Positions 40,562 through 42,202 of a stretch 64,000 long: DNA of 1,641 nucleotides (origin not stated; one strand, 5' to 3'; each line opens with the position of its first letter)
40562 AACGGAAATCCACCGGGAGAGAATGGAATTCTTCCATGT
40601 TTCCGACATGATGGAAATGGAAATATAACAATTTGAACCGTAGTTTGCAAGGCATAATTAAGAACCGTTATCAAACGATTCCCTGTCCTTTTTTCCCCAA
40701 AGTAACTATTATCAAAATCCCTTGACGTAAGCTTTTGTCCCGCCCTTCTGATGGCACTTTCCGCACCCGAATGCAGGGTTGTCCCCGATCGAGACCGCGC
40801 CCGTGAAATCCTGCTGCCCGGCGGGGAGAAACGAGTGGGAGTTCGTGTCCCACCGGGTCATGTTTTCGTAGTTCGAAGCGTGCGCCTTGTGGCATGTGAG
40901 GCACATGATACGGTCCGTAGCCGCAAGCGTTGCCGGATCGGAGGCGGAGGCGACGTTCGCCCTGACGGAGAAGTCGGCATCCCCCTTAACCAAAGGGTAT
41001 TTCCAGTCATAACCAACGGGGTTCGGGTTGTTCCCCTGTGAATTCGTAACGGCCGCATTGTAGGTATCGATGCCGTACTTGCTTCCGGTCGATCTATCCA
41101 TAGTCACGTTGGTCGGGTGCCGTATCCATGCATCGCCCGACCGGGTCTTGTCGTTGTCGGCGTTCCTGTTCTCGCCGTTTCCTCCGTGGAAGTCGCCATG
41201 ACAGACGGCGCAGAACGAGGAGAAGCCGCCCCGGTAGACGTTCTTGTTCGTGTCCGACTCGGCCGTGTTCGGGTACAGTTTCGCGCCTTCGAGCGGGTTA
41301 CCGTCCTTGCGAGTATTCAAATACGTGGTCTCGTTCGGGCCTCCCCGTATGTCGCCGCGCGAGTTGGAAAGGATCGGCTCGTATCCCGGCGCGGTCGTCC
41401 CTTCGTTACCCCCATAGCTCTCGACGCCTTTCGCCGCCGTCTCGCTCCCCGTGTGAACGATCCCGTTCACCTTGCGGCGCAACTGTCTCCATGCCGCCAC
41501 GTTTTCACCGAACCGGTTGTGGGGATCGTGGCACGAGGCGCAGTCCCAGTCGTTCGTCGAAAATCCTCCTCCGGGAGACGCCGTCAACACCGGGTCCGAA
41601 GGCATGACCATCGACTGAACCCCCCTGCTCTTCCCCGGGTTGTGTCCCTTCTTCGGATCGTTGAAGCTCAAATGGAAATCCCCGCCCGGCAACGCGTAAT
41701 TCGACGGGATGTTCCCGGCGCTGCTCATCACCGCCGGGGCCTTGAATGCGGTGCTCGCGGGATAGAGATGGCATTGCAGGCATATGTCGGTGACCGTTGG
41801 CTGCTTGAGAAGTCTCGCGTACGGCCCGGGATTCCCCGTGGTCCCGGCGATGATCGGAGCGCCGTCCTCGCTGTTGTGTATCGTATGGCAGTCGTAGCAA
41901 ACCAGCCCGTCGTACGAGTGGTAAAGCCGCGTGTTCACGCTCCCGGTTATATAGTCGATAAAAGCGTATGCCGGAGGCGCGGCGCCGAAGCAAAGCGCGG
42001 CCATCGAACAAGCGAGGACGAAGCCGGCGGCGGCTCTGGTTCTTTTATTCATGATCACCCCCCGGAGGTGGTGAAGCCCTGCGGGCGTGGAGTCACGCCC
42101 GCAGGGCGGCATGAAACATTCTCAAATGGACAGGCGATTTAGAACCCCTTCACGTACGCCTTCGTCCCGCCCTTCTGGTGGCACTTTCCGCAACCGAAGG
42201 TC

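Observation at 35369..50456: Divergent OmcS-related hexaheme cytochrome families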

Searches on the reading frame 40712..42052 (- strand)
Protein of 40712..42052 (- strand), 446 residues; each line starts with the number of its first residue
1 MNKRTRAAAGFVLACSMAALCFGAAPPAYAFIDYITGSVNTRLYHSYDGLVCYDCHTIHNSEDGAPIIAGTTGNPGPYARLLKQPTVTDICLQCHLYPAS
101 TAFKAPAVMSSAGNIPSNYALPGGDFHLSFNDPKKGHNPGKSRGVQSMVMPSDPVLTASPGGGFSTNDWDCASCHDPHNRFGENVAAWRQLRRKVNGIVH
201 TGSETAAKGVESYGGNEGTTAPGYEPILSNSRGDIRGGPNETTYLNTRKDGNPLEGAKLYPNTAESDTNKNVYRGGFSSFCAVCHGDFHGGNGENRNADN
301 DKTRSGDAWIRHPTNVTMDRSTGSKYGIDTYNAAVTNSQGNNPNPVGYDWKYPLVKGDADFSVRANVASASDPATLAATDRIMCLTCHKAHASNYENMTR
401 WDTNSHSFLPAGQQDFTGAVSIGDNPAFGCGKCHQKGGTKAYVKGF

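Call 4: search_protein_families(library=pfam, proteins=[window:40712-42052:-], max_evalue=1)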
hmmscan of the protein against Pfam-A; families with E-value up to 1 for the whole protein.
window:40712-42052:- (446 aa): 9 families
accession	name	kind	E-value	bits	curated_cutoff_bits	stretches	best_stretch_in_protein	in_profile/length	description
PF09699.15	Paired_CXXCH_1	-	5.6e-10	39.2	20.6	3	383-400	8-25/41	Doubled CXXCH motif (Paired_CXXCH_1)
PF14522.11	Cytochrome_C7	-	6.5e-08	32.7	24.8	1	381-438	13-52/67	Cytochrome c7 and related cytochrome c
PF14537.11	Cytochrom_c3_2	-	2e-06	28.6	25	0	378-394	54-70/79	Cytochrome c3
PF22113.1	Mtrc-MtrF_II-IV_dom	-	3.8e-05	23.7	30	1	279-436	29-129/176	Outer membrane cytochrome MtrC/MtrF-like, domains II/IV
PF03150.19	CCP_MauG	-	0.04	15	25.6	0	167-186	20-39/149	Di-haem cytochrome c peroxidase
PF22678.1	Cytochrom_c_NrfB-like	-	0.04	14.9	27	0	50-64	59-73/89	Cytochrome c-type protein NrfB-like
PF13442.11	Cytochrome_CBB3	-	0.082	13.7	27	1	277-311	10-39/68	Cytochrome C oxidase, cbb3-type, subunit III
PF24458.1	DUF7573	-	0.24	11.8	30.2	0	37-56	18-37/39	Domain of unknown function (DUF7573)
PF02085.21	Cytochrom_CIII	-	0.74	10.6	22.9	0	381-438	30-86/101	Class III cytochrome C family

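Call 5: search_protein_families(library=ncbifam, proteins=[window:40712-42052:-], max_evalue=1)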
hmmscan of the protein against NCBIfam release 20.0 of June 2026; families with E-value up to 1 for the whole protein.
window:40712-42052:- (446 aa): 5 families
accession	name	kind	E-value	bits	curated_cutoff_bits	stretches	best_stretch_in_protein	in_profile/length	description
TIGR01905.1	paired_CXXCH_1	subfamily_domain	2.6e-10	40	25.2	2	383-402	8-27/41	doubled CXXCH domain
TIGR03508.1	decahem_SO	subfamily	1.1e-06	28.3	192.2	1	380-439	142-201/258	DmsE family decaheme c-type cytochrome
NF041028.1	decahem_GSU2203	exception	1.7e-06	27.5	325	1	44-96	120-156/317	GSU2203 family decaheme c-type cytochrome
TIGR04315.1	octaheme_Shew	subfamily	0.0027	16.8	375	1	378-444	93-162/440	tetrathionate reductase family octaheme c-type cytochrome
NF047727.1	4hemeCytCCctA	equivalog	0.025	14.7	180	0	46-64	76-95/109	tetraheme c-type cytochrome CctA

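Call 6: search_solved_structures(query=window:40712-42052:-, max_evalue=10, show_alignments=2)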
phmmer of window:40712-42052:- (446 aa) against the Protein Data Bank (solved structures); distinct sequences matched with E-value up to 10: 2.
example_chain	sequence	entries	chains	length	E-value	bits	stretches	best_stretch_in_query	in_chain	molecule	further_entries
6ef8_A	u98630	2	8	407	4.7e-21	78.2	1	45-403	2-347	C-type cytochrome OmcS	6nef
3mk7_C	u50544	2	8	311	0.16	13.9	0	277-308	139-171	Cytochrome c oxidase, cbb3-type, subunit P | Cbb3-type cytochrome c oxidase subunit CcoP1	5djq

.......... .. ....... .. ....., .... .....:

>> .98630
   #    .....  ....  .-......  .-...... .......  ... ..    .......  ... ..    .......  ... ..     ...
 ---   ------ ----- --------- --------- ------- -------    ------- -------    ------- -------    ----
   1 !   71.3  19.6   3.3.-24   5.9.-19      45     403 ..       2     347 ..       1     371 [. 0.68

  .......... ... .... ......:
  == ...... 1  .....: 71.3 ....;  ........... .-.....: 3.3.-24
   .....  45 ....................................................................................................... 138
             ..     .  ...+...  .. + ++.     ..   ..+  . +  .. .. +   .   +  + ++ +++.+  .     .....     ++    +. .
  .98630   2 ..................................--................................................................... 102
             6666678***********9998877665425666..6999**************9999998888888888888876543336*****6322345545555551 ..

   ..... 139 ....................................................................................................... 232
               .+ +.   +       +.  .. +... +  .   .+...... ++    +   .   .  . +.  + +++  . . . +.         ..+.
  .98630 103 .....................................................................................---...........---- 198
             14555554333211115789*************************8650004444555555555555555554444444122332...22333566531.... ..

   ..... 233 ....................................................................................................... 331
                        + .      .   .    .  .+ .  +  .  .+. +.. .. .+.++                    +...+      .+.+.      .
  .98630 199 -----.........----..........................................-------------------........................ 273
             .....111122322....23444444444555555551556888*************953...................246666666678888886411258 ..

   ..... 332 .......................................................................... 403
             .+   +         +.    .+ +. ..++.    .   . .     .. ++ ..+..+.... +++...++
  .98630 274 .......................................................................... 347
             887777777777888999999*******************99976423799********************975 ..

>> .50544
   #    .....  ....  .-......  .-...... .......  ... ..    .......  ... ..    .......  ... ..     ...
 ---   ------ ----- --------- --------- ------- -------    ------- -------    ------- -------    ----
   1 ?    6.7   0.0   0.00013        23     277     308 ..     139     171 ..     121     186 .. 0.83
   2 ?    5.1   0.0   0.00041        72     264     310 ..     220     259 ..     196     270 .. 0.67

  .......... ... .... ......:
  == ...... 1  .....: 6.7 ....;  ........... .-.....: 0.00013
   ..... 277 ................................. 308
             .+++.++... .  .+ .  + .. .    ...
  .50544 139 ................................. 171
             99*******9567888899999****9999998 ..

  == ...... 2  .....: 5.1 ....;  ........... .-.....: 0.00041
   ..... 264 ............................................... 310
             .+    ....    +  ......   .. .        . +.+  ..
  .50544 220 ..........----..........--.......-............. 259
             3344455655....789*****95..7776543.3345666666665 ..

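Call 8: find_homologous_proteins(query=window:40712-42052:-, max_evalue=0.00001)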
Query window:40712-42052:- (446 aa): 123 proteins with E <= 0.00001 among 6136 candidates; the best 120 are listed.
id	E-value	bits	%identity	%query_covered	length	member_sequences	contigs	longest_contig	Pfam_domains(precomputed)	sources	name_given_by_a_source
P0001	0.0e+0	1055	100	100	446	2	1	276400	PF09699.16,PF14537.12,PF14522.12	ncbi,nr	ncbi:MAG: hypothetical protein HY896_06795 [Deltaproteobacteria bacterium]|nr:hypothetical protein [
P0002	6.8e-267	904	89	94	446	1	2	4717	PF09699.16,PF14522.12,PF22113.2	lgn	-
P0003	7.7e-238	808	76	100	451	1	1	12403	PF09699.16,PF14522.12,PF22113.2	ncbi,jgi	jgi:hypothetical protein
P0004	1.5e-218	744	75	93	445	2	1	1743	PF09699.16,PF14537.12,PF14522.12,PF22113.2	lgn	-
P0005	2.0e-217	741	75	94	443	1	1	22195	PF09699.16,PF14522.12,PF22113.2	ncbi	-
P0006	5.7e-206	703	72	92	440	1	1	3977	PF09699.16,PF14537.12,PF14522.12,PF22113.2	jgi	jgi:hypothetical protein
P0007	3.9e-196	670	67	98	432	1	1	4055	PF09699.16,PF14537.12,PF14522.12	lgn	-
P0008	2.6e-195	668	67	97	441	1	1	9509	PF09699.16,PF14537.12,PF14522.12,PF22113.2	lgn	-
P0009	4.0e-194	664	66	100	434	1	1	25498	PF09699.16,PF14537.12,PF14522.12,PF22113.2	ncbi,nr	ncbi:MAG: hypothetical protein HZB63_04025 [Deltaproteobacteria bacterium]|nr:hypothetical protein [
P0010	1.2e-188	646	66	96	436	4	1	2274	PF09699.16,PF14522.12,PF22113.2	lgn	-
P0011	6.4e-184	630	70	87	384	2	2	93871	PF09699.16,PF14537.12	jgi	-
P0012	1.4e-183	629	64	93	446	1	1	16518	PF09699.16,PF14537.12,PF14522.12,PF22113.2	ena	-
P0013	1.1e-181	623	65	94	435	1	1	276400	PF09699.16,PF14537.12,PF14522.12,PF22113.2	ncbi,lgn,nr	ncbi:MAG: hypothetical protein HY896_06830 [Deltaproteobacteria bacterium]|nr:hypothetical protein [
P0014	6.3e-181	620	62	100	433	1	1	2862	PF09699.16,PF14522.12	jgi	jgi:hypothetical protein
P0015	3.1e-177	608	63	95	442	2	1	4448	PF09699.16,PF14522.12,PF22113.2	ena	-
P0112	6.7e-31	126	31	89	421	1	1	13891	PF09699.16,PF14522.12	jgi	jgi:hypothetical protein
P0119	1.2e-23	102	29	89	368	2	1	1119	PF09699.16,PF14522.12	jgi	-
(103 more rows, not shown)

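Call 23: find_related_loci(query=A1, collection=genome_contigs, flank=10000)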
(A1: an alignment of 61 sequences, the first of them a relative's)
Query A1 (446 aa) in genome_contigs; peptide patterns used: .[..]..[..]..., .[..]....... (x = any residue, [..] = any of these).
57 stretches matched a pattern; 24 encode a relative of the query (tblastn E <= 1e-3); 20 distinct loci.
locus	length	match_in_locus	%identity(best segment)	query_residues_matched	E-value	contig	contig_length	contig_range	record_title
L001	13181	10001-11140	88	27-406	0e+0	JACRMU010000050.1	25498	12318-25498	MAG: Deltaproteobacteria bacterium isolate NC_groundwater_1915_Pr3_S2p5_65_9 SR2-18-S2p5_coassembly_scaffold_16551, whol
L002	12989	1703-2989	68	12-446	0e+0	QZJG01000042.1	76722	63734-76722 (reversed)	MAG: Nitrospiraceae bacterium isolate SURF_45 Ga0104751_1000340, whole genome shotgun sequence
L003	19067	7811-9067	75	27-446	0e+0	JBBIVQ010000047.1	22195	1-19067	MAG: Deltaproteobacteria bacterium isolate RSF170216_bin_80 NODE_1250_length_22195_cov_2.95305, whole genome shotgun seq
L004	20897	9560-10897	56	11-446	3e-153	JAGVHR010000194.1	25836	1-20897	MAG: Thermodesulfovibrionales bacterium isolate DeMMO2_13 c_000000054175, whole genome shotgun sequence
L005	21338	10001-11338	67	1-446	0e+0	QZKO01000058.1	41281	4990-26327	MAG: Nitrospiraceae bacterium isolate SURF_11 Ga0104751_1001360, whole genome shotgun sequence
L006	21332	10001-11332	54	10-446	2e-154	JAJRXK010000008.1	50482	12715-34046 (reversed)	MAG: Candidatus Krumholzibacteriota bacterium isolate Dive96_bin3.147 k141_658475, whole genome shotgun sequence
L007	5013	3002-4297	53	37-446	2e-141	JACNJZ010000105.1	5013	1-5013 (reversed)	MAG: Candidatus Desulfobia pelagia NIOZ-UU_NODE_21736_length_5013_cov_3.93183, whole genome shotgun sequence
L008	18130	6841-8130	54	40-446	7e-140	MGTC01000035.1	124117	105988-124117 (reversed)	MAG: Deltaproteobacteria bacterium RIFOXYD12_FULL_55_16 rifoxyd3_full_scaffold_269, whole genome shotgun sequence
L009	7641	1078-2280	53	41-446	2e-136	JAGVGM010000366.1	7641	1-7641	MAG: Thermodesulfovibrionia bacterium isolate DeMMO2_3 c_000000096839, whole genome shotgun sequence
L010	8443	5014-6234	52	39-443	9e-129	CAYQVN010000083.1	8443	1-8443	MAG TPA_asm: uncultured Nitrospirota bacterium isolate binchicken_co275_510 genome assembly, contig: NODE_14083_length_8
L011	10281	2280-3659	48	1-446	1e-128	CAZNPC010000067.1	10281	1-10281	MAG TPA_asm: uncultured Nitrospirales bacterium isolate SRP128015_co2_11 genome assembly, contig: NODE_4912_length_10281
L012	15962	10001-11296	48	1-446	3e-127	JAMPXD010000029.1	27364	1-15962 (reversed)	MAG: Geobacteraceae bacterium isolate R2F_R2FSRR_metabat.21 R2F_C868, whole genome shotgun sequence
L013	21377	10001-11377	49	2-446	7e-126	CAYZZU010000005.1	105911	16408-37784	MAG TPA_asm: uncultured Nitrospirota bacterium isolate binchicken_co172_212 genome assembly, contig: NODE_65_length_1059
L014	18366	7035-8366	48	34-446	2e-122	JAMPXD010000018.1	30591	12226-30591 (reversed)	MAG: Geobacteraceae bacterium isolate R2F_R2FSRR_metabat.21 R2F_C733, whole genome shotgun sequence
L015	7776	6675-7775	53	40-395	4e-116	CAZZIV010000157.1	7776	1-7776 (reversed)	MAG TPA_asm: uncultured Acidobacteriota bacterium isolate binchicken_co275_28 genome assembly, contig: NODE_16069_length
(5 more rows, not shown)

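Call 34: predict_structure(alignment_id=A1)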
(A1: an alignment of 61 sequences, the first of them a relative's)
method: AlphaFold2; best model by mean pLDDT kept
length: 446 residues; sequences in the alignment: 61
mean_pLDDT: 75.2   pTM: 0.77
mean pLDDT of the five models: 75.2, 74.4, 73.5, 70.6, 70.6
residues with pLDDT >= 90: 115; 70-90: 186; 50-70: 79; < 50: 66
segments of 3 or more residues with pLDDT < 50: 1-5, 23-41, 45-81, 398-401
pLDDT, mean of each block of 10 residues (from residue 1): 49 59 44 37 45 40 42 42 70 86 82 83 70 72 79 68 64 81 89 91 96 94 94 78 85 91 87 92 79 77 84 81 73 90 93 93 97 95 75 55 64 86 86 75 64
secondary structure, 60 per line:
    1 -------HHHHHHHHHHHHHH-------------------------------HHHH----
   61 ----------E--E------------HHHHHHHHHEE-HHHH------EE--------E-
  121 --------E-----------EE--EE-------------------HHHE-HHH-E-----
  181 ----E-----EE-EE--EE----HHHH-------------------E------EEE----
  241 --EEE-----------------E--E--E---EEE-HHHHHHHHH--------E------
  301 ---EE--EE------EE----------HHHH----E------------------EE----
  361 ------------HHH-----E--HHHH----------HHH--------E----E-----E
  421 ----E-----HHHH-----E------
elements in order: H8-21 H53-56 H87-95 H99-102 H204-207 E234-236 E243-245 E273-275 H277-285 H328-331 H384-387 H431-434

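Call 38: fold_search(model_id=the predicted structure, library=pdb)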
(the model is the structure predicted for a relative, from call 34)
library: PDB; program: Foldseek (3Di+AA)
matches with E <= 10: 0; with E <= 0.001: 0
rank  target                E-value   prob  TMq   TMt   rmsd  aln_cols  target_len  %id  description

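Call 70: search_protein_representatives(alignment_id=A1)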
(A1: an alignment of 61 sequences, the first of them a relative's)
Query: 61 sequences, 446 profile positions. Proteins with E-value up to 0.001 (for the whole library): 1244; up to 1e-10: 512; up to 1e-30: 18. The best 150 are listed.
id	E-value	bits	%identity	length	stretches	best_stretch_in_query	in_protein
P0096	3.5e-201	685.3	-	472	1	1-446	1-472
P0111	4.7e-120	417.8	-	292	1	7-307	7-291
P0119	3.1e-44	168.0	-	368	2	256-405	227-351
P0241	7.5e-42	160.1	-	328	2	252-409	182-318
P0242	1.9e-38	148.9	-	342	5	120-196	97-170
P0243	7.7e-38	146.9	-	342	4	23-90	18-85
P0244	3.7e-36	141.4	-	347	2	29-224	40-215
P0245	9.1e-36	140.0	-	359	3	7-247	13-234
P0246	8.6e-35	136.8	-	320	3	24-209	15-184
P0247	1.1e-34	136.5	-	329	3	34-186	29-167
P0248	2.8e-34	135.1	-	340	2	33-214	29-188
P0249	1.2e-33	133.1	-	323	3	256-414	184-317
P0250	2.0e-33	132.3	-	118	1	1-110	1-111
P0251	2.5e-33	132.0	-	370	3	27-187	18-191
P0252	3.2e-33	131.6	-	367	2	27-186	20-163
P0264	1.1e-23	100.3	-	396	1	12-435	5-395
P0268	1.2e-22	96.8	-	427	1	34-439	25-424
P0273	3.4e-22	95.3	-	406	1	34-438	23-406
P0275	3.8e-22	95.1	-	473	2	28-412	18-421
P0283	1.6e-21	93.1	-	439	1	23-420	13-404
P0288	5.6e-21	91.3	-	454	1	24-432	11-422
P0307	9.3e-20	87.3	-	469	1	23-411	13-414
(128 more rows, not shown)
